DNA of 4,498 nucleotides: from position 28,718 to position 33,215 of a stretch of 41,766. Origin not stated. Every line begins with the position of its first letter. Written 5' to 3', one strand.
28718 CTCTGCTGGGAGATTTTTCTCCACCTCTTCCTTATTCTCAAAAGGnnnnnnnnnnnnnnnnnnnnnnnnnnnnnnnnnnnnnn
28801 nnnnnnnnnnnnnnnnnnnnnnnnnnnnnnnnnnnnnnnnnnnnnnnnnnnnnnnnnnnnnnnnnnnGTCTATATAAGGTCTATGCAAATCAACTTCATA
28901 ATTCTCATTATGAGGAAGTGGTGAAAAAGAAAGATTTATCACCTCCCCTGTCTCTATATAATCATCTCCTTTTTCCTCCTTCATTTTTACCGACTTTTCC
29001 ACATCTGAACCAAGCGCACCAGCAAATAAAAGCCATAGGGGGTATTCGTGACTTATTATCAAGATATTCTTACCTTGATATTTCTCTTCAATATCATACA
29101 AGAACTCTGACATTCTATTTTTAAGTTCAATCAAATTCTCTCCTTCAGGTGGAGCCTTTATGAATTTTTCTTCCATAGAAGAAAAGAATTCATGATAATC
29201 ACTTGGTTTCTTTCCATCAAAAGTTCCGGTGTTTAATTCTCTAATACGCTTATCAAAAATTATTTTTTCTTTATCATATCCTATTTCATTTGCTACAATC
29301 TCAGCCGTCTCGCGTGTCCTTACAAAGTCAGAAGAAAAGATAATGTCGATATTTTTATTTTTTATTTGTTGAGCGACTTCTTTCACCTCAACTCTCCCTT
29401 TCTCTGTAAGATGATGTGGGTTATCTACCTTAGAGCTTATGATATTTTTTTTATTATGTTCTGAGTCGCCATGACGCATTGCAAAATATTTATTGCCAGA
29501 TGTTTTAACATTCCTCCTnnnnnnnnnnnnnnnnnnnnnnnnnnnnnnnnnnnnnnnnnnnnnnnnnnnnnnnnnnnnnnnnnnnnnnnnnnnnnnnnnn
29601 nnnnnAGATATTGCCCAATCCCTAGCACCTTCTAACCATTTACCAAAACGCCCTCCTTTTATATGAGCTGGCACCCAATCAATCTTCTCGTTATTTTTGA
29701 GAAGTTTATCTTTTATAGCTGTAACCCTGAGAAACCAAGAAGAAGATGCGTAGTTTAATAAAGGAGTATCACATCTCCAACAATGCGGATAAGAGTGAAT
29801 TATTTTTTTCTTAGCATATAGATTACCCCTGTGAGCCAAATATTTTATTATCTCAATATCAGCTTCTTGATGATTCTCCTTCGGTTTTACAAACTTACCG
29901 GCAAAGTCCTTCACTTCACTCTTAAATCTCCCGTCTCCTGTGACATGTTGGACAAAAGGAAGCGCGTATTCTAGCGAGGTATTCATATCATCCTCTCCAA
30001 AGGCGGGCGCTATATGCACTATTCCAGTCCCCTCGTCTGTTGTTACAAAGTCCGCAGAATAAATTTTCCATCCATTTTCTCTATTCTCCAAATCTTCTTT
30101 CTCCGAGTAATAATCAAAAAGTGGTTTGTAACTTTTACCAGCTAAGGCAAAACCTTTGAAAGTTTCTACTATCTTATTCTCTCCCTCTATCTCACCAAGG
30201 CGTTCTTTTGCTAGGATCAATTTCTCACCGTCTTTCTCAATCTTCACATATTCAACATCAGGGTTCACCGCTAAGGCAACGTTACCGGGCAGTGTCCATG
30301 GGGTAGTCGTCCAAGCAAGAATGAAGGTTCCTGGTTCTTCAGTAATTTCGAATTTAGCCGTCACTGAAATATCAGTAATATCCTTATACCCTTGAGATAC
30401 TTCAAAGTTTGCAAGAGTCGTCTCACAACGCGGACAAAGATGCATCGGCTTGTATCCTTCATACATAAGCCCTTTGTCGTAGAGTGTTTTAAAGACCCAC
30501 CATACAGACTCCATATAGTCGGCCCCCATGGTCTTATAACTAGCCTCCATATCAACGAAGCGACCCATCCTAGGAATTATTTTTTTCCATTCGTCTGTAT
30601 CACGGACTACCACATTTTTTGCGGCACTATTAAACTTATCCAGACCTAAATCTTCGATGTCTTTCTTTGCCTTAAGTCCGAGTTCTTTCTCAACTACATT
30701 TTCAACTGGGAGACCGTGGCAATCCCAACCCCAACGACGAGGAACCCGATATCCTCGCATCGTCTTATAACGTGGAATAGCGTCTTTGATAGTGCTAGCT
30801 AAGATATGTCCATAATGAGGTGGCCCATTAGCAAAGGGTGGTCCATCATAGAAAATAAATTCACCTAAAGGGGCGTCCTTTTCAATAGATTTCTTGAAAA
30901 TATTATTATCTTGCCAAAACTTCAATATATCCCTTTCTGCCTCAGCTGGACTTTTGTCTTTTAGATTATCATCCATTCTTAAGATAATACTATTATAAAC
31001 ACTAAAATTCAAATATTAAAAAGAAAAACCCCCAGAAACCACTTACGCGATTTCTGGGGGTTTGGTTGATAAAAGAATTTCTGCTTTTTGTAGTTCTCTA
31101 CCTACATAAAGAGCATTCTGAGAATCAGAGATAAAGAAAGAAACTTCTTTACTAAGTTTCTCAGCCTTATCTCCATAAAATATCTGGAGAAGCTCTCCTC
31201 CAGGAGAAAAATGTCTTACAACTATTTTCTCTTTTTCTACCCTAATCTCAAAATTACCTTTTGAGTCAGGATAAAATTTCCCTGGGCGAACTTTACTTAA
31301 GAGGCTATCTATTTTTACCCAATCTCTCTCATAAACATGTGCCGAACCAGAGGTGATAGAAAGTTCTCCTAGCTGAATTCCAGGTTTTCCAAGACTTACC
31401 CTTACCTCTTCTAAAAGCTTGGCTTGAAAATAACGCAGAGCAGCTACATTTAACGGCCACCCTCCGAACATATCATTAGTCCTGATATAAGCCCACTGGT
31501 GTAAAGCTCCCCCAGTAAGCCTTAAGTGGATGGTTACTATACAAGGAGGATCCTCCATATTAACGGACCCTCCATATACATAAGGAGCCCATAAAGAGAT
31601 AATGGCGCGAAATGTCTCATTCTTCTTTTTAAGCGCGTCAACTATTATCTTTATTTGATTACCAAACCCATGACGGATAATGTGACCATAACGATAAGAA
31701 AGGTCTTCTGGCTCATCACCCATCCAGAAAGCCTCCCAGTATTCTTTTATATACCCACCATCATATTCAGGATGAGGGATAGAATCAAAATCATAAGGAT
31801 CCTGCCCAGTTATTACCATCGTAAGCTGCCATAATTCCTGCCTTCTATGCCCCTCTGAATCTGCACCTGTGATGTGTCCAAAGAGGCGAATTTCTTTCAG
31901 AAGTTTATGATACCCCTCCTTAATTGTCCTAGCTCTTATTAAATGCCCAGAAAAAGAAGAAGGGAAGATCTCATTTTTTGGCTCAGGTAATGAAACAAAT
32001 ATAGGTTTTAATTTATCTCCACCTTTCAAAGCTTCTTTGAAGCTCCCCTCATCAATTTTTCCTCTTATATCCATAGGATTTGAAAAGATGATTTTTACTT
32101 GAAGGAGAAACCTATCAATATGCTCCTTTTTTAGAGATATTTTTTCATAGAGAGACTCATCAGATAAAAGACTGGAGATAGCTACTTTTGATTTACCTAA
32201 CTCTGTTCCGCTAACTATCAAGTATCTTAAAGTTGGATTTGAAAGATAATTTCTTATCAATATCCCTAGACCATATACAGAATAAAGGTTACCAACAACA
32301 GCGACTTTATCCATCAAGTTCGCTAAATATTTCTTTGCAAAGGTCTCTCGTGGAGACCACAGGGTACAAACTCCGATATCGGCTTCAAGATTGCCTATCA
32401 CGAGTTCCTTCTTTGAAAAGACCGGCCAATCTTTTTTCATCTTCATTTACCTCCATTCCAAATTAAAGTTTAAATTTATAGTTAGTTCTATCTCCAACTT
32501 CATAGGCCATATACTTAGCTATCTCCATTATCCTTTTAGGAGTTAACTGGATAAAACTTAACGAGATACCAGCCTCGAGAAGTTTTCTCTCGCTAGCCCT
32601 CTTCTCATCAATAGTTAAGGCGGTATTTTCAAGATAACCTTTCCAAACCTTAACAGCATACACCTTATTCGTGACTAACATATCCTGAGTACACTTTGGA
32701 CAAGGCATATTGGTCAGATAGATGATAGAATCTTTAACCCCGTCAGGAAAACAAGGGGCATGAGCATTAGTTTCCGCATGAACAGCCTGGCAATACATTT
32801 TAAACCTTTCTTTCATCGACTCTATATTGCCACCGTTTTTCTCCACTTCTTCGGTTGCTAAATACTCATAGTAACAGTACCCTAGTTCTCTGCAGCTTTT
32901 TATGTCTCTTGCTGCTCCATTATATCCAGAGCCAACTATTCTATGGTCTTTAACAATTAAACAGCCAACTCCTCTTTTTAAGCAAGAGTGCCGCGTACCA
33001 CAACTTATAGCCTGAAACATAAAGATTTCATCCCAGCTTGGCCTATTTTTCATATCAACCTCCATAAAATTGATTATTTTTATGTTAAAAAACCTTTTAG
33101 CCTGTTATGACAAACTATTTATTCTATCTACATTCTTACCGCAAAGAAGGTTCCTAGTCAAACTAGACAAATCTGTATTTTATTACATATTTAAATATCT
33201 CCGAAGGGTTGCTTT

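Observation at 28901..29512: IleRS with an in-frame histidine-phosphatase (PGAM-type) domain nested inside its zinc knuckle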

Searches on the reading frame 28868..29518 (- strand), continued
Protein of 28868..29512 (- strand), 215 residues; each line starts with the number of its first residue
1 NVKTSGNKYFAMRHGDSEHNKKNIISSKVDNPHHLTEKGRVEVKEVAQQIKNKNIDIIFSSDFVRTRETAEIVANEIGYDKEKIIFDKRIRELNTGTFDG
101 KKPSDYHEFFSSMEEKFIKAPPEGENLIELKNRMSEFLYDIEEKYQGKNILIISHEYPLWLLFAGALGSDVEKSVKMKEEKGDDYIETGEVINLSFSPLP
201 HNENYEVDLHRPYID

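Call 92: search_protein_families(library=pfam, proteins=[P0452, P0392, P0468, P0442, P0400, P0450], max_evalue=0.00001)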
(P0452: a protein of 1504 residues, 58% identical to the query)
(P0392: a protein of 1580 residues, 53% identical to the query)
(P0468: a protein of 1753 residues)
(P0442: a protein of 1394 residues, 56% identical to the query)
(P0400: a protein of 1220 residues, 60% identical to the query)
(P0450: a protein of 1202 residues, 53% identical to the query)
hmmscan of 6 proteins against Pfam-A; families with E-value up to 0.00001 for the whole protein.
P0452 (1504 aa): 8 families
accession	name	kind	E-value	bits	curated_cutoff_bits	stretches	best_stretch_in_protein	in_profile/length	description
PF00133.28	tRNA-synt_1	-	1.1e-128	430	22.7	2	26-554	2-318/414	tRNA synthetases class I (I, L, M and V)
PF19302.4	DUF5915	-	8e-31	107.5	27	1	1309-1501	2-193/195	Domain of unknown function (DUF5915)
PF08264.19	Anticodon_1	-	2.9e-28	99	25.1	1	1130-1292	1-146/148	Anticodon-binding domain of tRNA ligase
PF13419.12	HAD_2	-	1.4e-22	81.1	23.8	2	567-733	1-177/178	Haloacid dehalogenase-like hydrolase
PF09334.17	tRNA-synt_1g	-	8.3e-15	54.9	20.1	0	56-197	8-130/391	tRNA synthetases class I (M)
PF06888.18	Put_Phosphatase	-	1.7e-11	44.4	27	0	566-687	2-120/234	Putative Phosphatase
PF00702.32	Hydrolase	-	3.5e-11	44.3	26.4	0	566-724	3-187/191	haloacid dehalogenase-like hydrolase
PF13242.12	Hydrolase_like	-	5.5e-07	29.8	22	0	707-759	20-75/75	HAD-hyrolase-like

P0392 (1580 aa): 9 families
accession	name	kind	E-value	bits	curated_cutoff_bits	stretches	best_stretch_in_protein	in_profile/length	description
PF00133.28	tRNA-synt_1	-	1.2e-135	452.9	22.7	2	22-574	2-330/414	tRNA synthetases class I (I, L, M and V)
PF00300.27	His_Phos_1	-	2e-58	197.7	21.7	2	589-742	2-161/194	Histidine phosphatase superfamily (branch 1)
PF08264.19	Anticodon_1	-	5.2e-29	101.5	25.1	1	1233-1377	1-145/148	Anticodon-binding domain of tRNA ligase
PF19302.4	DUF5915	-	3.6e-28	98.9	27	1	1392-1577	2-194/195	Domain of unknown function (DUF5915)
PF09334.17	tRNA-synt_1g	-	2.6e-16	59.8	20.1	1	52-193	8-130/391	tRNA synthetases class I (M)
PF13673.13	Acetyltransf_10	-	1.5e-12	48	23.6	1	784-894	6-113/128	Acetyltransferase (GNAT) domain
PF00583.31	Acetyltransf_1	-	1.7e-10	41.7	20.7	1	794-887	14-115/116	Acetyltransferase (GNAT) family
PF13508.13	Acetyltransf_7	-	7.9e-08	33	27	1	810-887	3-81/84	Acetyltransferase (GNAT) domain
PF14542.12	Acetyltransf_CG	-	8.1e-06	26.3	30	0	813-869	2-59/80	GCN5-related N-acetyl-transferase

P0468 (1753 aa): 10 families
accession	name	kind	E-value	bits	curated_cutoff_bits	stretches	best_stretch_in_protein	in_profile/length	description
PF00133.28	tRNA-synt_1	-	3.6e-138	461.2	22.7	2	57-769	2-270/414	tRNA synthetases class I (I, L, M and V)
PF00300.27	His_Phos_1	-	2.2e-40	138.9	21.7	1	773-951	2-181/194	Histidine phosphatase superfamily (branch 1)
PF19302.4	DUF5915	-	2.9e-35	122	27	1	1570-1753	2-194/195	Domain of unknown function (DUF5915)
PF04480.18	DUF559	-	1e-33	115.9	20.6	1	294-399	3-108/109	Protein of unknown function (DUF559)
PF08264.19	Anticodon_1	-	4e-32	111.6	25.1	1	1403-1550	1-145/148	Anticodon-binding domain of tRNA ligase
PF09334.17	tRNA-synt_1g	-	6.9e-17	61.7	20.1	1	1049-1117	308-374/391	tRNA synthetases class I (M)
PF13671.12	AAA_33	-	9.4e-13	49.1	27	1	1189-1312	2-121/143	AAA domain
PF13238.12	AAA_18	-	4.9e-08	33.9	29.4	1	1190-1310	2-112/128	AAA domain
PF06414.18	Zeta_toxin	-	2.8e-06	27.4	22.3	1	1188-1320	18-154/199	Zeta toxin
PF18741.7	MTES_1575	-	9.2e-06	26.1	38.2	0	323-397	13-94/96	REase_MTES_1575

P0442 (1394 aa): 7 families
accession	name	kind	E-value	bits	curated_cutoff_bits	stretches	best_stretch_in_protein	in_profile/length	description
PF00133.28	tRNA-synt_1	-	1.6e-134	449.2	22.7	2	26-566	3-335/414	tRNA synthetases class I (I, L, M and V)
PF08264.19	Anticodon_1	-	3.3e-31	108.6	25.1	1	1048-1191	1-144/148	Anticodon-binding domain of tRNA ligase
PF00300.27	His_Phos_1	-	1.3e-27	97.2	21.7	1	872-1017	1-158/194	Histidine phosphatase superfamily (branch 1)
PF19302.4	DUF5915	-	1.1e-22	81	27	1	1208-1386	2-188/195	Domain of unknown function (DUF5915)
PF06821.19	Ser_hydrolase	-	4e-19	69.6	22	1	562-734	2-167/172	Serine hydrolase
PF09334.17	tRNA-synt_1g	-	8e-16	58.2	20.1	1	55-196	8-130/391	tRNA synthetases class I (M)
PF12697.13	Abhydrolase_6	-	8.4e-11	43.4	26.3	1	562-657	2-101/217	Alpha/beta hydrolase family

P0400 (1220 aa): 5 families
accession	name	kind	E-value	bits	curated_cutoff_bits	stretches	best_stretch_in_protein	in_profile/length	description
PF00133.28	tRNA-synt_1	-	1.7e-140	468.9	22.7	1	22-650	2-408/414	tRNA synthetases class I (I, L, M and V)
PF00300.27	His_Phos_1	-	2.3e-30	106.2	21.7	1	696-847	2-165/194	Histidine phosphatase superfamily (branch 1)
PF08264.19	Anticodon_1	-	9.7e-29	100.6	25.1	1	874-1021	1-146/148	Anticodon-binding domain of tRNA ligase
PF19302.4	DUF5915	-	4.3e-28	98.6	27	1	1035-1218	2-194/195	Domain of unknown function (DUF5915)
PF09334.17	tRNA-synt_1g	-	1.5e-15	57.3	20.1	0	52-191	8-128/391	tRNA synthetases class I (M)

P0450 (1202 aa): 5 families
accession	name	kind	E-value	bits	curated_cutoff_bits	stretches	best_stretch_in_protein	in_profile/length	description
PF00133.28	tRNA-synt_1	-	5.9e-123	411.1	22.7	1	19-640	2-409/414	tRNA synthetases class I (I, L, M and V)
PF08264.19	Anticodon_1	-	1.1e-31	110.2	25.1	1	857-1000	1-144/148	Anticodon-binding domain of tRNA ligase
PF19302.4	DUF5915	-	9.3e-26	91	27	1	1016-1199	2-194/195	Domain of unknown function (DUF5915)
PF00300.27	His_Phos_1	-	4.6e-21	75.8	21.7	1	684-817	2-151/194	Histidine phosphatase superfamily (branch 1)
PF09334.17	tRNA-synt_1g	-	2.3e-12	46.8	20.1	0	49-185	8-125/391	tRNA synthetases class I (M)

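Call 96: search_protein_families(library=ncbifam, proteins=[P0256, P0400], max_evalue=1e-10)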
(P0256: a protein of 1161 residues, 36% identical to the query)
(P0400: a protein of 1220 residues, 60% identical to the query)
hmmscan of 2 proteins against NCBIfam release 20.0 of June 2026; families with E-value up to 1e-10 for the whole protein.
P0256 (1161 aa): 33 families (the best 25 are shown)
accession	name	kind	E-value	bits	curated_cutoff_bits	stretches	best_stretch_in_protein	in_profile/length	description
NF004349.1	PRK05729.1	equivalog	1.3e-122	410.8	704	3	2-225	1-229/860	valine--tRNA ligase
TIGR00422.1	valS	equivalog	1.5e-113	380.5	612.1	3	1-225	1-235/863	valine--tRNA ligase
NF011492.0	PRK14900.1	equivalog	5.8e-90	302.5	1783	3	2-225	10-244/1044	valine--tRNA ligase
TIGR03162.1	ribazole_cobC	equivalog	2.3e-81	271.4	162.9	3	887-1048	1-168/176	alpha-ribazole phosphatase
NF005567.0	PRK07238.1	equivalog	1.5e-72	245.1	326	3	423-585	176-336/378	bifunctional RNase H/acid phosphatase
NF038349.1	dPGM_arch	equivalog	8.8e-72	241.1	225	4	888-1013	2-124/194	2,3-diphosphoglycerate-dependent phosphoglycerate mutase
NF002901.0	PRK03482.1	equivalog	9.5e-68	228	261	3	426-584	3-159/215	2,3-diphosphoglycerate-dependent phosphoglycerate mutase GpmB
TIGR00392.1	ileS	equivalog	9.5e-59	199.4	621.4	1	5-417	6-430/861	isoleucine--tRNA ligase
NF009687.0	PRK13208.1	equivalog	1.6e-58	198.6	738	2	2-225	7-234/801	valine--tRNA ligase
NF011580.0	PRK15004.1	equivalog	4.3e-58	196.6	250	3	886-1047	2-172/203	adenosylcobalamin/alpha-ribazole phosphatase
NF045917.1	PhserinePhPspA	equivalog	3.6e-52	177.1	350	2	426-623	3-197/211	phosphoserine phosphatase PspA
TIGR03848.1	MSMEG_4193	subfamily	1.1e-48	165.4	203.85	2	887-980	2-94/204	MSMEG_4193 family putative phosphomutase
TIGR00249.1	sixA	equivalog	1.1e-36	126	74.5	0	887-966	3-79/154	phosphohistidine phosphatase SixA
NF002339.0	PRK01295.1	equivalog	1.2e-36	126.1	316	1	885-977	3-98/206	2,3-bisphosphoglycerate-dependent phosphoglycerate mutase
NF009993.0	PRK13462.1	equivalog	1.4e-34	119.5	226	1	884-1031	5-154/203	acid phosphatase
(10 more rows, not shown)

P0400 (1220 aa): 23 families
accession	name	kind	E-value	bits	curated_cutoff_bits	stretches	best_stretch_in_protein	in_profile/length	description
TIGR00392.1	ileS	equivalog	5.9e-268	891.5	621.4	2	13-693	6-684/861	isoleucine--tRNA ligase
NF000257.1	MupA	exception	1.8e-208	694.8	1900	2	16-694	6-660/1024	mupirocin-resistant isoleucine--tRNA ligase MupA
NF000258.1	MupB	exception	1.3e-200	668.8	1900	2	19-696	9-664/1033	mupirocin-resistant isoleucine--tRNA ligase MupB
TIGR00422.1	valS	equivalog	3.1e-117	392.7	612.1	3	318-684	259-590/863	valine--tRNA ligase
NF009687.0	PRK13208.1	equivalog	7.3e-109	365.1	738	3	321-684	260-597/801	valine--tRNA ligase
NF004349.1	PRK05729.1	equivalog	4.2e-96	323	704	3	320-686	254-582/860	valine--tRNA ligase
NF040702.1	ileS_w_GNAT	exception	1.9e-85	287.4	1999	2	319-647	498-810/1100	isoleucine--tRNA ligase, N-acetyltransferase domain-containing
NF011492.0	PRK14900.1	equivalog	3.2e-54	184.2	1783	2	312-683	262-595/1044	valine--tRNA ligase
NF000540.1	alt_ValS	exception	1.5e-49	168.7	900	1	356-680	311-633/827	valine--tRNA ligase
NF008957.0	PRK12300.1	subfamily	2e-41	141.9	677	1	15-336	6-316/946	leucine--tRNA ligase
TIGR00395.1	leuS_arch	equivalog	5.1e-40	137.3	648.5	2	24-341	9-315/938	leucine--tRNA ligase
TIGR00396.1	leuS_bact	equivalog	2.3e-32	112.1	548.4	1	16-196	4-165/843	leucine--tRNA ligase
TIGR00398.1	metG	equivalog_domain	3.6e-24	85.4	336.35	0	52-189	8-126/530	methionine--tRNA ligase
TIGR03162.1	ribazole_cobC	equivalog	1.6e-21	76.5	162.9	1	696-846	2-161/176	alpha-ribazole phosphatase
NF005567.0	PRK07238.1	equivalog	2.2e-21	76.6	326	1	686-841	171-339/378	bifunctional RNase H/acid phosphatase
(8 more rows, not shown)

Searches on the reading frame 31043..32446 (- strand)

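Call 55: search_protein_families(library=pfam, proteins=[window:31043-32446:-], max_evalue=0.001)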
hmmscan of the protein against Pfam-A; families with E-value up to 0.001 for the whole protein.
window:31043-32446:- (467 aa): 3 families
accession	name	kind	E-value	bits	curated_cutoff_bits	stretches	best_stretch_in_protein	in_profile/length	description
PF00303.24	Thymidylat_synt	-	4.9e-14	52.6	24.3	1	236-385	79-224/266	Thymidylate synthase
PF14251.12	PterinBD-DUF4346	-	4.6e-12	47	29.6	1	394-462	2-80/86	PterinBD-DUF4346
PF04208.19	MtrA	-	1.7e-05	25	25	1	3-83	4-79/173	Tetrahydromethanopterin S-methyltransferase, subunit A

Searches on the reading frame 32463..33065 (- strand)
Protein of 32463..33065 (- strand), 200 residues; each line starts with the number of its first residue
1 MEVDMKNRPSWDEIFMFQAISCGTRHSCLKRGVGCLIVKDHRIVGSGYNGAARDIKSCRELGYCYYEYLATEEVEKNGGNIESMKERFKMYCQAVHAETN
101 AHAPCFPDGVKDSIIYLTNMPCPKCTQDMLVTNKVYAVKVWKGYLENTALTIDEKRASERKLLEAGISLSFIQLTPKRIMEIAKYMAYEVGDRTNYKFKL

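Call 55: search_protein_families(library=pfam, proteins=[window:32463-33065:-], max_evalue=0.001)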
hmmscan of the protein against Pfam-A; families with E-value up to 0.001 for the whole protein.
window:32463-33065:- (200 aa): 2 families
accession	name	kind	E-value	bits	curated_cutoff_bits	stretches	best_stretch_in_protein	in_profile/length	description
PF00383.29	dCMP_cyt_deam_1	-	1.3e-13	51.2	25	1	10-131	2-92/102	Cytidine and deoxycytidylate deaminase zinc-binding region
PF14437.12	MafB19-deam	-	4.5e-06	27.1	27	1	10-127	2-87/142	MafB19-like deaminase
